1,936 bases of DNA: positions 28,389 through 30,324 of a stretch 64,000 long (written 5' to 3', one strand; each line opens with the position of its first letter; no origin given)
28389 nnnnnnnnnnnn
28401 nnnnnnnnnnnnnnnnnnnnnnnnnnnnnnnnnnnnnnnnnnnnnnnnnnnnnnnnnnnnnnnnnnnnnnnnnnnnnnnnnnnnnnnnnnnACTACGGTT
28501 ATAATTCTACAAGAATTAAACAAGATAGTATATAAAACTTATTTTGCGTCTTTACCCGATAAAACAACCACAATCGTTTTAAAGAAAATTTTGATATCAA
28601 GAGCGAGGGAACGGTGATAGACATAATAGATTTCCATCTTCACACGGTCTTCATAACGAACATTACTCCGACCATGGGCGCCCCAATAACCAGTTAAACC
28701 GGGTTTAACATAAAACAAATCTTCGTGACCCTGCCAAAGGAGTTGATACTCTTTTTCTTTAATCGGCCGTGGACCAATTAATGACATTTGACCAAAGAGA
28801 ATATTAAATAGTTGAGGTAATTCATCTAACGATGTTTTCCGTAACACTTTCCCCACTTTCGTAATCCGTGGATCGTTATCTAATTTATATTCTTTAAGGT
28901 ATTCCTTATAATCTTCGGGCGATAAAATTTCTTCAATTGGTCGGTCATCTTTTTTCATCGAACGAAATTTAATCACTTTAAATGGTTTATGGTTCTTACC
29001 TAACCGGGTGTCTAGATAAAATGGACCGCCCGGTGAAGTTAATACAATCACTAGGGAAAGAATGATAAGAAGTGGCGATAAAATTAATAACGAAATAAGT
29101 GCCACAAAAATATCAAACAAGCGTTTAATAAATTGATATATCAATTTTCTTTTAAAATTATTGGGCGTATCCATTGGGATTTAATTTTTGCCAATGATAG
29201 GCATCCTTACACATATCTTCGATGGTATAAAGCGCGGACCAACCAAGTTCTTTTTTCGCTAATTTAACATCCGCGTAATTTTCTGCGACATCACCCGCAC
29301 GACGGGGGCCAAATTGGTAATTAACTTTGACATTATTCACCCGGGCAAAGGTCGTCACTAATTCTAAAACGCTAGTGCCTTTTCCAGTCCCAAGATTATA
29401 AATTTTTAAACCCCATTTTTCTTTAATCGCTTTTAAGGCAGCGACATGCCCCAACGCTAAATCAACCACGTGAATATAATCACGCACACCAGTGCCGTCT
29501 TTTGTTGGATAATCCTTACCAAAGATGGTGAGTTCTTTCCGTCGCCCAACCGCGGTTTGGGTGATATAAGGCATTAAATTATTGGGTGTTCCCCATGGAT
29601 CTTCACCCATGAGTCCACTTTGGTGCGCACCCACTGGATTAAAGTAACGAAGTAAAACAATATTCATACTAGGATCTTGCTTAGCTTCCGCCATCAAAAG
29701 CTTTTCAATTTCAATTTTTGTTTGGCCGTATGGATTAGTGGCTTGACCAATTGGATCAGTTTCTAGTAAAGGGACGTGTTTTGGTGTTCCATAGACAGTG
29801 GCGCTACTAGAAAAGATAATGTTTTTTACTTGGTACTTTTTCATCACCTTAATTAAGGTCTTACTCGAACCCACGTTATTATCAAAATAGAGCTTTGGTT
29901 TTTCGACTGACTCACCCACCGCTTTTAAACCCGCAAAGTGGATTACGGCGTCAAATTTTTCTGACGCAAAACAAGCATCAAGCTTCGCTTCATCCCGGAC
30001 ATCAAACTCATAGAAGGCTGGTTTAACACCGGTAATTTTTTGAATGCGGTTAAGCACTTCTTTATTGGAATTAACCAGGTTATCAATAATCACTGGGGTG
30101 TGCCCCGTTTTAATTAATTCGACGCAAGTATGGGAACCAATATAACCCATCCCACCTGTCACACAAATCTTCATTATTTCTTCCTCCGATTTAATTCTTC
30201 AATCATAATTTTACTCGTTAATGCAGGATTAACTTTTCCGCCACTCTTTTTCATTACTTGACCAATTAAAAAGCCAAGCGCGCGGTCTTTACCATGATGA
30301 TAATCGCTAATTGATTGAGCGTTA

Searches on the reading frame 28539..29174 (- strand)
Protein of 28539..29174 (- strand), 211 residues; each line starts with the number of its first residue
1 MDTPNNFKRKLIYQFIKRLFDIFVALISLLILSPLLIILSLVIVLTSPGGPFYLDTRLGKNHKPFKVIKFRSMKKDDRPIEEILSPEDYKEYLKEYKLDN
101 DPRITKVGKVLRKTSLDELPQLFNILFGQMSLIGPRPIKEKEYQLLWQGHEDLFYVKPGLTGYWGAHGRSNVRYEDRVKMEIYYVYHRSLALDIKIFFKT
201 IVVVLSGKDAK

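Call 3: search_protein_families(library=pfam, proteins=[window:28539-29174:-], max_evalue=0.01)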
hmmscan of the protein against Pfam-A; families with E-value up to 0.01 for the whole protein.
window:28539-29174:- (211 aa): 1 family
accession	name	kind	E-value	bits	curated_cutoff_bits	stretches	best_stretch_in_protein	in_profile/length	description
PF02397.22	Bac_transf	-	5.2e-60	202.5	27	1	17-205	1-178/179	Bacterial sugar transferase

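Call 4: search_protein_families(library=ncbifam, proteins=[window:28539-29174:-], max_evalue=0.01)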
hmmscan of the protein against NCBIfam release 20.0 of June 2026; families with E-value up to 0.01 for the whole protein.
window:28539-29174:- (211 aa): 10 families
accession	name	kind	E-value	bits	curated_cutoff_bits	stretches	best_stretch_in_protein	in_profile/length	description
TIGR03025.1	EPS_sugtrans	subfamily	5.6e-74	250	295.55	1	7-211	248-445/445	exopolysaccharide biosynthesis polyprenyl glycosylphosphotransferase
TIGR03022.1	WbaP_sugtrans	subfamily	6.1e-71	240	403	1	13-210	255-455/456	undecaprenyl-phosphate galactose phosphotransferase WbaP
NF052601.1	undeca_RfbP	equivalog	1.3e-65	221.1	330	1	9-209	37-240/244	undecaprenyl-phosphate galactose phosphotransferase family protein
TIGR03023.1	WcaJ_sugtrans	equivalog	2.8e-62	211.5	410.75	1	12-210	258-452/453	undecaprenyl-phosphate glucose phosphotransferase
NF011751.0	PRK15204.1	equivalog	4.6e-48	164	907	1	10-207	273-472/476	undecaprenyl-phosphate galactose phosphotransferase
NF041877.1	EPS_EpsZ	equivalog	3.7e-47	161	800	1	16-210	265-458/459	exopolysaccharide biosynthesis polyisoprenyl-phosphate hexose-1-phosphate transferase EpsZ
TIGR03013.1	EpsB_2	subfamily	9.6e-47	160.1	393.35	1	5-210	243-442/443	TIGR03013 family XrtA/PEP-CTERM system glycosyltransferase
NF007518.0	PRK10124.1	equivalog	2e-39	135.6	684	1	12-205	269-458/464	undecaprenyl-phosphate glucose phosphotransferase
NF050817.1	PolSacchBiosHfsE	equivalog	1.7e-33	116.1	750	1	14-209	269-464/467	polysaccharide biosynthesis protein HfsE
NF045514.1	glycotran_HepC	equivalog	6e-26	91.1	140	1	8-138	108-212/220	heterocyst development glycosyltransferase HepC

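Call 50: find_homologous_proteins(query=window:28539-29174:-, max_evalue=1e-20)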
Query window:28539-29174:- (211 aa): 7816 proteins with E <= 1e-20 among 8000 candidates; the best 120 are listed.
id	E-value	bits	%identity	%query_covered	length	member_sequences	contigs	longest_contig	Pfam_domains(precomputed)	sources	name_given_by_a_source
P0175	2.7e-133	460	98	100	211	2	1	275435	PF02397.23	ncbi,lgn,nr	ncbi:MAG: sugar transferase [Bacilli bacterium]|nr:sugar transferase [Bacilli bacterium]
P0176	1.5e-100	353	74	100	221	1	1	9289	PF02397.23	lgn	-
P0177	1.0e-91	324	71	95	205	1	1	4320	PF02397.23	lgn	-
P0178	2.6e-80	287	42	99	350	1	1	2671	PF02397.23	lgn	-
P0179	4.3e-80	286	63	97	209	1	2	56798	PF02397.23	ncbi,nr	ncbi:MAG: sugar transferase [Bacilli bacterium]|nr:sugar transferase [Bacilli bacterium]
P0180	6.5e-80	286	63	98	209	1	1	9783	PF02397.23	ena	-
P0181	7.7e-80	285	64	96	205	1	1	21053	PF02397.23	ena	-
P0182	1.7e-79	284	62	100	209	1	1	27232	PF02397.23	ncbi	-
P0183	1.9e-79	284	64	97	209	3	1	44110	PF02397.23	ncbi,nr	ncbi:MAG: sugar transferase [Bacilli bacterium]|nr:sugar transferase [Bacilli bacterium]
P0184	7.4e-78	279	61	97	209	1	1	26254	PF02397.23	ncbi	-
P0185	1.2e-77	278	61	98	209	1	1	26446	PF02397.23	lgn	-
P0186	1.3e-77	278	62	96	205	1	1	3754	PF02397.23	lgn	-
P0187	2.2e-77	277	61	98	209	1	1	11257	PF02397.23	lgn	-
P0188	1.0e-76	275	60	96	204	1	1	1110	PF02397.23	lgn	-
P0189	1.2e-76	275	62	98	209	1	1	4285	PF02397.23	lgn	-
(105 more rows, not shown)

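Call 51: find_encoding_contigs(protein=P0179, flank=9000, max_places=3)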
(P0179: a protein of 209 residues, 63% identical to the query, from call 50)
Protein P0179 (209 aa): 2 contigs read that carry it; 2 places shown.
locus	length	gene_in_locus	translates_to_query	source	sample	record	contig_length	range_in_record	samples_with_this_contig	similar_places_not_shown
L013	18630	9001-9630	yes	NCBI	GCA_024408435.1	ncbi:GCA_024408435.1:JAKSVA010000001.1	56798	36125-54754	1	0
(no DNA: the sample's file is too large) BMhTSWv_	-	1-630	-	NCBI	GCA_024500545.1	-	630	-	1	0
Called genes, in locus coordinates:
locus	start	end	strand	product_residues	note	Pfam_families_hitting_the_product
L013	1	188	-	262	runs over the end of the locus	PF14393:DUF4422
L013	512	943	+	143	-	-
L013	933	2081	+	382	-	PF14072:DndB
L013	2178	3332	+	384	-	PF02463:SMC_N (faint), PF13175:AAA_15 (weak), PF13304:AAA_21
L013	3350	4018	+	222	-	PF14491:DUF4435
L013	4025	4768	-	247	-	-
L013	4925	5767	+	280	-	PF07751:Abi_2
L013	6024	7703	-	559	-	PF02776:TPP_enzyme_N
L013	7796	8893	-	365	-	PF04230:PS_pyruv_trans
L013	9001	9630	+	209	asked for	PF02397:Bac_transf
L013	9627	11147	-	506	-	PF04932:Wzy_C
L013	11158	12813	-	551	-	PF05524:PEP-utilisers_N, PF00391:PEP-utilizers, PF02896:PEP-utilizers_C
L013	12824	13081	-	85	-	PF00381:PTS-HPr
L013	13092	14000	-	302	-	PF00294:PfkB, PF08543:Phos_pyr_kin (weak)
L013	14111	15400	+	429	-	PF00702:Hydrolase (faint), PF12710:HAD (faint)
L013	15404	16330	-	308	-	PF00230:MIP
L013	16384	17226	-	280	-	PF03629:SASA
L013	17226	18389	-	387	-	PF00465:Fe-ADH, PF13685:Fe-ADH_2, PF25137:ADH_Fe_C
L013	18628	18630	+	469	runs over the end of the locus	PF00224:PK, PF02887:PK_C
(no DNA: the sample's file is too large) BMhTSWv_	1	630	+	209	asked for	PF02397:Bac_transf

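Call 52: find_encoding_contigs(protein=P0183, flank=9000, max_places=3)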
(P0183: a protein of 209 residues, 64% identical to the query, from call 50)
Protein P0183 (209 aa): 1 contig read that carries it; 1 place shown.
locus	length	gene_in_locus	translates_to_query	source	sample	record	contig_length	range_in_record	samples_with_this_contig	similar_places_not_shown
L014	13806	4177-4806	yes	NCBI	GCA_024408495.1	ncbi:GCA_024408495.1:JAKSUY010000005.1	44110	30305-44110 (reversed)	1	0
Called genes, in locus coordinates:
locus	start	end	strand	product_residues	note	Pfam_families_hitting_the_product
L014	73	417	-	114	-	-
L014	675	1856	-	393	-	-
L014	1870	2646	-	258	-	-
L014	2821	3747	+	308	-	PF01972:SDH_protease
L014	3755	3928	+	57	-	-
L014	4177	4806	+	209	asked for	PF02397:Bac_transf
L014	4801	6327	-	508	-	-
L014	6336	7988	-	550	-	PF05524:PEP-utilisers_N, PF00391:PEP-utilizers, PF02896:PEP-utilizers_C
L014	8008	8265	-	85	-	PF00381:PTS-HPr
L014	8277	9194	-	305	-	PF00294:PfkB, PF08543:Phos_pyr_kin (weak)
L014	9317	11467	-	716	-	PF00359:PTS_EIIA_2, PF02302:PTS_IIB, PF25554:PTS_EIIB_BC_N, PF02378:PTS_EIIC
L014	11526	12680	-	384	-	PF00465:Fe-ADH, PF13685:Fe-ADH_2, PF25137:ADH_Fe_C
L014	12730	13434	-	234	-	-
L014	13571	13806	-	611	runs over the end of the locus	PF09479:Flg_new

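Call 58: search_protein_families(library=ncbifam, proteins=[L013:9627-11147:-, L013:7796-8893:-], max_evalue=0.00001)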
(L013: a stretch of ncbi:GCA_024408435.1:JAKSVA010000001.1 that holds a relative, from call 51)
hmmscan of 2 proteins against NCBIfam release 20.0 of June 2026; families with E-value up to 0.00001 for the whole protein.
L013:9627-11147:- (506 aa): 0 families

L013:7796-8893:- (365 aa): 0 families

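Call 69: find_encoding_contigs(protein=P0176, flank=9000, max_places=2)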
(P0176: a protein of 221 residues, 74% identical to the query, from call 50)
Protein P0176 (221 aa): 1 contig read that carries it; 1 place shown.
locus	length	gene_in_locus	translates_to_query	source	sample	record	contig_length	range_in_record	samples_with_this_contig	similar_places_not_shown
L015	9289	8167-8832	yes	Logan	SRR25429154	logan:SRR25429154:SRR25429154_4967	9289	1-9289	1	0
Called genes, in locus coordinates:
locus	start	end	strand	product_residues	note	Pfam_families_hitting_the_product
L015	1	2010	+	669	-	?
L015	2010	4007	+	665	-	PF22745:Nlig-Ia, PF01653:DNA_ligase_aden, PF03120:OB_DNA_ligase, PF03119:DNA_ligase_ZBD (weak), PF14520:HHH_5 (faint), PF12826:HHH_2, PF00533:BRCT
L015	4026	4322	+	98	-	PF02686:GatC (weak)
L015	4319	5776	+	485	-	PF01425:Amidase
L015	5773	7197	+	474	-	PF02934:GatB_N, PF02637:GatB_Yqey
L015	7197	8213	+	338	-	PF00106:adh_short (weak), PF01073:3Beta_HSD, PF01370:Epimerase, PF02719:Polysacc_synt_2, PF04321:RmlD_sub_bind, PF05368:NmrA (faint), PF16363:GDP_Man_Dehyd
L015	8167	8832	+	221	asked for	PF02397:Bac_transf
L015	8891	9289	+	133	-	?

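Call 70: find_encoding_contigs(protein=P0182, flank=9000, max_places=2)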
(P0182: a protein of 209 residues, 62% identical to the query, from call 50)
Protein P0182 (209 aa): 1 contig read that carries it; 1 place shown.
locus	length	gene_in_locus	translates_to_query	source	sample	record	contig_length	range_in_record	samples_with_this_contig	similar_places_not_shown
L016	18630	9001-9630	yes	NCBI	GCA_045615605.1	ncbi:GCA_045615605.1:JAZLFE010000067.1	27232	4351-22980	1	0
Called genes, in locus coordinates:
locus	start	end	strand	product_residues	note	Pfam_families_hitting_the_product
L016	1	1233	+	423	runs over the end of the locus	PF00483:NTP_transferase, PF08645:PNK3P (weak), PF13242:Hydrolase_like, PF13419:HAD_2 (weak)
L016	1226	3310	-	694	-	PF00535:Glycos_transf_2, PF13641:Glyco_tranf_2_3, PF13632:Glyco_trans_2_3 (weak), PF00534:Glycos_transf_1, PF13692:Glyco_trans_1_4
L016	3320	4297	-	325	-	PF01073:3Beta_HSD, PF01370:Epimerase, PF02719:Polysacc_synt_2, PF04321:RmlD_sub_bind, PF16363:GDP_Man_Dehyd, PF07993:NAD_binding_4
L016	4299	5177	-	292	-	PF01370:Epimerase, PF04321:RmlD_sub_bind, PF01073:3Beta_HSD, PF02719:Polysacc_synt_2, PF16363:GDP_Man_Dehyd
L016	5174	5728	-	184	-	PF00908:dTDP_sugar_isom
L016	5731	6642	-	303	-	PF00483:NTP_transferase, PF12804:NTP_transf_3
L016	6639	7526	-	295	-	-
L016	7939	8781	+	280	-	PF07751:Abi_2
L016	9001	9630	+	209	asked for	PF02397:Bac_transf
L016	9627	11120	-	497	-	PF04932:Wzy_C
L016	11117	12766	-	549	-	PF05524:PEP-utilisers_N, PF00391:PEP-utilizers, PF02896:PEP-utilizers_C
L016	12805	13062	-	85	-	PF00381:PTS-HPr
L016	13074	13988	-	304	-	PF00294:PfkB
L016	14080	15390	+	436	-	-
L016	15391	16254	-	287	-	PF00230:MIP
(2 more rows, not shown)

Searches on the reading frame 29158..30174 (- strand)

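Call 3: search_protein_families(library=pfam, proteins=[window:29158-30174:-], max_evalue=0.01)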
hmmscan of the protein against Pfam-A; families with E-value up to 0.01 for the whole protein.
window:29158-30174:- (338 aa): 10 families
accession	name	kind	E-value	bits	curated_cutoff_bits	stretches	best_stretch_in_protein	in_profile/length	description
PF01370.27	Epimerase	-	8e-52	176.5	20.9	1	3-262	1-240/240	NAD dependent epimerase/dehydratase family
PF16363.11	GDP_Man_Dehyd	-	9.3e-52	177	27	1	5-324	2-331/332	GDP-mannose 4,6 dehydratase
PF02719.21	Polysacc_synt_2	-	2.8e-15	56.7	20.2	1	3-184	1-175/293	Polysaccharide biosynthesis protein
PF01073.25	3Beta_HSD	-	4.4e-15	55.9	22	1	5-162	2-159/280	3-beta hydroxysteroid dehydrogenase/isomerase family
PF04321.23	RmlD_sub_bind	-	3e-10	40.1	27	1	1-165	1-141/287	RmlD substrate binding domain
PF00106.31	adh_short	-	1.7e-07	31.4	26.6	1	3-88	3-92/195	short chain dehydrogenase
PF07993.18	NAD_binding_4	-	4e-07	29.9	20.1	1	71-172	86-201/258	Male sterility protein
PF13460.12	NAD_binding_10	-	3.7e-06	27.4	27.2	1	7-147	1-122/184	NAD(P)H-binding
PF08659.16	KR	-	3.7e-05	24.2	22.6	1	4-133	4-146/180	KR domain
PF05368.20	NmrA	-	5e-05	23.5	27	1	2-124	4-107/298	NmrA-like family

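Call 4: search_protein_families(library=ncbifam, proteins=[window:29158-30174:-], max_evalue=0.01)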
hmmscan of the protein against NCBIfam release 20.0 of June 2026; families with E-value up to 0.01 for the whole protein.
window:29158-30174:- (338 aa): 39 families (the best 25 are shown)
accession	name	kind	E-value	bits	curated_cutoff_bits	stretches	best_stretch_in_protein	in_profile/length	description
NF007956.0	PRK10675.1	subfamily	1.3e-139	465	394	1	1-337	1-337/338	UDP-glucose 4-epimerase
TIGR01179.1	galE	equivalog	1.3e-127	425.2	262.3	1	2-335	1-331/332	UDP-glucose 4-epimerase GalE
TIGR01181.1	dTDP_gluc_dehyt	equivalog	1.1e-28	100.3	365.1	1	3-332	2-314/321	dTDP-glucose 4,6-dehydratase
TIGR02197.1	heptose_epim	equivalog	1.3e-27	96.8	274.6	1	3-300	1-282/316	ADP-glyceromanno-heptose 6-epimerase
TIGR04180.1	EDH_00030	hypoth_equivalog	1.5e-26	93.1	475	1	3-315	1-295/297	NAD-dependent 4,6-dehydratase LegB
NF007490.0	PRK10084.1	subfamily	1.5e-15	57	649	1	1-115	1-115/361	dTDP-glucose 4,6-dehydratase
NF011728.1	PRK15181.1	equivalog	7.7e-14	51.4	760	1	4-328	19-336/348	Vi polysaccharide biosynthesis UDP-N-acetylglucosaminuronic acid C-4 epimerase TviC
NF007582.0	PRK10217.1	equivalog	3.2e-12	46.2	698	1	2-278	3-268/355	dTDP-glucose 4,6-dehydratase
NF047922.1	GDPFucSynFcl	equivalog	8.3e-12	45.2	500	1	54-328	34-300/308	GDP-L-fucose synthase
TIGR03466.1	HpnA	hypoth_equivalog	1.8e-11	43.5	367.65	1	2-184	2-174/327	hopanoid-associated sugar epimerase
TIGR02622.1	CDP_4_6_dhtase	equivalog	2.4e-11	43.4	278.45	1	2-330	6-331/352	CDP-glucose 4,6-dehydratase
NF008360.0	PRK11150.1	equivalog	3.6e-11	42.8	452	1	3-274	2-248/310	ADP-glyceromanno-heptose 6-epimerase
NF042422.1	oxyalk_red_OleD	equivalog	7.1e-11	42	580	1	1-176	1-164/329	2-alkyl-3-oxoalkanoate reductase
NF043036.1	ErythonDh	equivalog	9.1e-11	41.5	325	1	1-160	1-160/321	D-erythronate dehydrogenase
NF042423.1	oxyalk_red_Shew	equivalog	6.6e-09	35.3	580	1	2-177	10-171/331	2-alkyl-3-oxoalkanoate reductase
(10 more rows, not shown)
